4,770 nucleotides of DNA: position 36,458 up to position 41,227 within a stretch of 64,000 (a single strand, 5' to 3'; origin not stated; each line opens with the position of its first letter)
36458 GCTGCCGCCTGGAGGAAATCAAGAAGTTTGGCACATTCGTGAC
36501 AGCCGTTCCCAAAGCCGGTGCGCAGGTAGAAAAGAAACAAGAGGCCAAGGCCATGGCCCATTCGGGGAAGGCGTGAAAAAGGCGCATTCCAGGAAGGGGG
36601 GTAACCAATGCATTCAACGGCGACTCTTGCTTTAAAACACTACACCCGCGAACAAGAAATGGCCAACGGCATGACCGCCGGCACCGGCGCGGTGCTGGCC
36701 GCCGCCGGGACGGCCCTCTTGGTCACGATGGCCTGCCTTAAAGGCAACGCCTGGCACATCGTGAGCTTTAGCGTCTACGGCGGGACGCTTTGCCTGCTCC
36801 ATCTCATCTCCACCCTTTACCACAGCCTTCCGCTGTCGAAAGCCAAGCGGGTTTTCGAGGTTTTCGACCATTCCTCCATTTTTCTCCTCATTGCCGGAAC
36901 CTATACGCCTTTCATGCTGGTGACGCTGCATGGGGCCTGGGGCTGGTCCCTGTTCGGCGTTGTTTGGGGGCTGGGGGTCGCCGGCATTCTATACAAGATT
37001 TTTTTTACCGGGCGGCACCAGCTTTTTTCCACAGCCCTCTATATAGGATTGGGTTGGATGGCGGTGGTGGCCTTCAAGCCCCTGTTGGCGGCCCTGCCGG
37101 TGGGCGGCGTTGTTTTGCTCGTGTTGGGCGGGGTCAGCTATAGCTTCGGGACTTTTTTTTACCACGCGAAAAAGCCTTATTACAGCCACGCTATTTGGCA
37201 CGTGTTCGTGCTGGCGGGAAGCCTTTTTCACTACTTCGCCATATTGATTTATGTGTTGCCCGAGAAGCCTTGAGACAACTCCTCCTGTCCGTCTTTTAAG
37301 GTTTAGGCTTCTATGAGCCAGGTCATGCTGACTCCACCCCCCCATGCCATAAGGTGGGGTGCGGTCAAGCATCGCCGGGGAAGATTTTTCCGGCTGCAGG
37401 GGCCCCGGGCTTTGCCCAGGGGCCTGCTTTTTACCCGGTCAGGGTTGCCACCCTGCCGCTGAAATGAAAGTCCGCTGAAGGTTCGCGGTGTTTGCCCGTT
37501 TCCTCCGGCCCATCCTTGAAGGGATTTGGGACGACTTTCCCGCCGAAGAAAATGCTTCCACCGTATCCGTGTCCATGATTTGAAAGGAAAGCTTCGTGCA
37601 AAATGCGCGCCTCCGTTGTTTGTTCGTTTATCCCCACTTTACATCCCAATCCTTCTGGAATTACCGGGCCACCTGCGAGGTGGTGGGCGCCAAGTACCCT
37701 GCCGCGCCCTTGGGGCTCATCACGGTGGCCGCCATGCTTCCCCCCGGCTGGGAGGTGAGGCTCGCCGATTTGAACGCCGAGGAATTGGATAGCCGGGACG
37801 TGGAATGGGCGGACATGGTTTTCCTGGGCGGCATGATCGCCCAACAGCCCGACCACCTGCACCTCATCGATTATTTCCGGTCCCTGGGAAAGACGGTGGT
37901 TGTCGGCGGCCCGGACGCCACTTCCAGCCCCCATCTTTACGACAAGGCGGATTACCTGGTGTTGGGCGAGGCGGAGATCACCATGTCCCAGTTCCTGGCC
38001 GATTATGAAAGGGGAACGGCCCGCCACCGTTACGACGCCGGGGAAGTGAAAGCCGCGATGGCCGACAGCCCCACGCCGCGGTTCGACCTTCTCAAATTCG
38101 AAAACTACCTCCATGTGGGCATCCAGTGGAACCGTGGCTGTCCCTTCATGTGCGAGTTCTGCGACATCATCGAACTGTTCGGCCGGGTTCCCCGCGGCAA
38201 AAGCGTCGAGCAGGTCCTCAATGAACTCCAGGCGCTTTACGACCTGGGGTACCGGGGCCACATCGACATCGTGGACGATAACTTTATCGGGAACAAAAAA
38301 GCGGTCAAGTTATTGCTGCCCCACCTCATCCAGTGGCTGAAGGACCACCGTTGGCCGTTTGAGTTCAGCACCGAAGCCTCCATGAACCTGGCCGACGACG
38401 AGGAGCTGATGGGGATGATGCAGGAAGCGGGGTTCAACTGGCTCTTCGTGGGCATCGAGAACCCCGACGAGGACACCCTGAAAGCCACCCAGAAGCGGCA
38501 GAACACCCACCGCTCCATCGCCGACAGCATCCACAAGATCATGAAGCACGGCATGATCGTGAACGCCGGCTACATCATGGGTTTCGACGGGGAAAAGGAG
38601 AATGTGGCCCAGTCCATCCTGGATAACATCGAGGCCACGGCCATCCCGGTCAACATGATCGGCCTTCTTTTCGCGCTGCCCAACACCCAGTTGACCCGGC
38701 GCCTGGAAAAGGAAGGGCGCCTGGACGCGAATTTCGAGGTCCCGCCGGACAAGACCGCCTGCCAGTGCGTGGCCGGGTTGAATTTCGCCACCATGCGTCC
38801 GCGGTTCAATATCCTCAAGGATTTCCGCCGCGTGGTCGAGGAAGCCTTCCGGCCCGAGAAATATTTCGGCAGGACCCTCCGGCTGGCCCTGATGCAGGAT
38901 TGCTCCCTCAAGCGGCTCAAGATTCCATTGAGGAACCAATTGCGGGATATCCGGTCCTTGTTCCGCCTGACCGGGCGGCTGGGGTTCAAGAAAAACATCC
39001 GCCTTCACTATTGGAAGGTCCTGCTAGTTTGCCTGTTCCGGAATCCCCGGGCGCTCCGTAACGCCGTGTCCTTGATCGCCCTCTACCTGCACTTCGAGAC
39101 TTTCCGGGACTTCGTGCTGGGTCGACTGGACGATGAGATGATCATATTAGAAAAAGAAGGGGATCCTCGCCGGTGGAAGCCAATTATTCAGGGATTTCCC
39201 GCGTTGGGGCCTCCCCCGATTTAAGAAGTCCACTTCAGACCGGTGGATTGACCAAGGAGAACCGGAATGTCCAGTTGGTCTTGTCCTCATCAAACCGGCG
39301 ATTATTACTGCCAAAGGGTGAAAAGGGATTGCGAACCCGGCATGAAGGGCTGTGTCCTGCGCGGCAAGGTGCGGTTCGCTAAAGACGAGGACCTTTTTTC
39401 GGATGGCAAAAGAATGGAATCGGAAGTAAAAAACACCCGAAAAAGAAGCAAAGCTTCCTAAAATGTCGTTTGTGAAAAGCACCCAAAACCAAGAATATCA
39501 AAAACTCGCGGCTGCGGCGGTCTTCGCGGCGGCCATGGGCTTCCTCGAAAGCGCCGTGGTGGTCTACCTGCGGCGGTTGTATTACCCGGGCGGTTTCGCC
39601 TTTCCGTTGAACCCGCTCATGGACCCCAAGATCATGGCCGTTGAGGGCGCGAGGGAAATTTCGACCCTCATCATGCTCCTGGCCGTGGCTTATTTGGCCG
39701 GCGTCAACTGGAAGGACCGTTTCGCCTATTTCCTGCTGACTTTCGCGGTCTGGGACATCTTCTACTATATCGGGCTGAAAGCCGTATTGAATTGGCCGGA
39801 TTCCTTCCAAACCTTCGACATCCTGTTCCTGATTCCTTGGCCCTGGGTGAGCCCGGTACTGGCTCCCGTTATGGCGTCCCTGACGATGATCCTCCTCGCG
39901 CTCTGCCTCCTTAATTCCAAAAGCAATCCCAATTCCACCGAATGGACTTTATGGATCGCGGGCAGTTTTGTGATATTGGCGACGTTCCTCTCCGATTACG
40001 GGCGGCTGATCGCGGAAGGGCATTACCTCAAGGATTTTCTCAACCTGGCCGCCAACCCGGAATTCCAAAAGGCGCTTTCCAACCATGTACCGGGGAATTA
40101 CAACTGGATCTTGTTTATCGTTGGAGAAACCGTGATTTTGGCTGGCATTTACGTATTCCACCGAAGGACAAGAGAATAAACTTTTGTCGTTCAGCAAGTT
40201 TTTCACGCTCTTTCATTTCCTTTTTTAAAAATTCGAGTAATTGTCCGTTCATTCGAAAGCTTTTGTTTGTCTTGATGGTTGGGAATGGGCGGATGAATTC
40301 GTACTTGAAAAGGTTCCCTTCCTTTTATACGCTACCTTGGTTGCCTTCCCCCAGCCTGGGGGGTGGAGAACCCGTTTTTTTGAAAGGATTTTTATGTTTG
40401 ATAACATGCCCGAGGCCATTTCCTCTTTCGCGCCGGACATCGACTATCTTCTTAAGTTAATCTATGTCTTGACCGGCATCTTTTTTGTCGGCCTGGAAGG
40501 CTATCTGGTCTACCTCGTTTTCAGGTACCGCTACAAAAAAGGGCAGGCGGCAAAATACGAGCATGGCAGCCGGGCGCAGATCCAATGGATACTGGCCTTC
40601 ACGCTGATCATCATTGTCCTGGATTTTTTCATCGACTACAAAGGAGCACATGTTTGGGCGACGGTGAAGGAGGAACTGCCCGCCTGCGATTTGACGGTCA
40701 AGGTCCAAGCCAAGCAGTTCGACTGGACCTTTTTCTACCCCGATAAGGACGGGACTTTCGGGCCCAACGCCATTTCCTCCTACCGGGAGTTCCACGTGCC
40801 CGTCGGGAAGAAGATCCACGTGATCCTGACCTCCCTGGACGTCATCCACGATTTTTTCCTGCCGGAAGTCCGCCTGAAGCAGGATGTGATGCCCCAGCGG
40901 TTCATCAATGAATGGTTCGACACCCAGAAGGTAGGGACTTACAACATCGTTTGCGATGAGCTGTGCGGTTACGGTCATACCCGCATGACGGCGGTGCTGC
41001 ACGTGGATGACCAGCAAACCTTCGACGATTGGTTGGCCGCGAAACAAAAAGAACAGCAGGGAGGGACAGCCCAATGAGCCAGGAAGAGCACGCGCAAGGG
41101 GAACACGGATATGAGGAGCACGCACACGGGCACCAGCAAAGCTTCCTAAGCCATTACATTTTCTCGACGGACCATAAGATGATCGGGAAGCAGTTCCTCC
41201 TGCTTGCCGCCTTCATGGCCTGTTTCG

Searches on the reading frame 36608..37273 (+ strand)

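Call 38: search_protein_families(library=pfam, proteins=[window:36608-37273:+], max_evalue=0.001)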
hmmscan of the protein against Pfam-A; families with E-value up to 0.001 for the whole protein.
window:36608-37273:+ (221 aa): 1 family
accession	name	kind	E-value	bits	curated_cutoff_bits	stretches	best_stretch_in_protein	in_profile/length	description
PF03006.26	HlyIII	-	8.9e-42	143.7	26.2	1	13-209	2-224/224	Haemolysin-III related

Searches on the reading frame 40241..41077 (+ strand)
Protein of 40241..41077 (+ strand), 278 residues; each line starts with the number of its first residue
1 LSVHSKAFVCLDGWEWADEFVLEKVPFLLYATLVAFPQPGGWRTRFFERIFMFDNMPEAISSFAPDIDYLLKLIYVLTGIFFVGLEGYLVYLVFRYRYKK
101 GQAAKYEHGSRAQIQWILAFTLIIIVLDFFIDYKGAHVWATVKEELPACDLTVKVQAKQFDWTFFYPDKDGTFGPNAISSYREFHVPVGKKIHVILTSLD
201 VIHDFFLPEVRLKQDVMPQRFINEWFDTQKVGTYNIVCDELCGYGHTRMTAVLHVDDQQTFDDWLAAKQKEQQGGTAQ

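Call 38: search_protein_families(library=pfam, proteins=[window:40241-41077:+], max_evalue=0.001)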
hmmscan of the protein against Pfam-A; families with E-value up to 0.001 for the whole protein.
window:40241-41077:+ (278 aa): 2 families
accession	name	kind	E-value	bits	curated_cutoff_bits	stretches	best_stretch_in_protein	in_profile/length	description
PF00116.26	COX2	-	9.9e-15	54.9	22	1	184-253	48-117/120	Cytochrome C oxidase subunit II, periplasmic domain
PF02790.20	COX2_TM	-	0.00037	21.1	22.8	1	55-129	7-83/88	Cytochrome C oxidase subunit II, transmembrane domain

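Call 45: search_protein_families(library=ncbifam, proteins=[window:40241-41077:+], max_evalue=0.001)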
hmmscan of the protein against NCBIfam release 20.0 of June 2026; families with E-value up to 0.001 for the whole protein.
window:40241-41077:+ (278 aa): 7 families
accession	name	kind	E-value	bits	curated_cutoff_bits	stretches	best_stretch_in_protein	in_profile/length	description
TIGR02866.1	CoxB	equivalog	1.8e-41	141.9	147.7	1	66-265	8-201/202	cytochrome c oxidase subunit II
NF050117.1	aa3_CtaC_Actin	exception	3.3e-25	88.7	250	1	77-266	47-243/244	aa3-type cytochrome oxidase subunit II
TIGR01433.1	CyoA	equivalog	2e-13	50.2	266.2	1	88-267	47-224/226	ubiquinol oxidase subunit II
NF007816.0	PRK10525.1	equivalog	3.6e-10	39.5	511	1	87-270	58-240/318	cytochrome o ubiquinol oxidase subunit II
TIGR01432.1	QOXA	equivalog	1.4e-09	37.6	240.95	1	73-266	37-224/227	cytochrome aa3 quinol oxidase subunit II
TIGR04246.1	nitrous_NosZ_Gp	equivalog_domain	0.00039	18.8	625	1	186-256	503-577/578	Sec-dependent nitrous-oxide reductase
TIGR04244.1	nitrous_NosZ_RR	equivalog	0.00078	18.1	625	1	180-254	547-625/627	TAT-dependent nitrous-oxide reductase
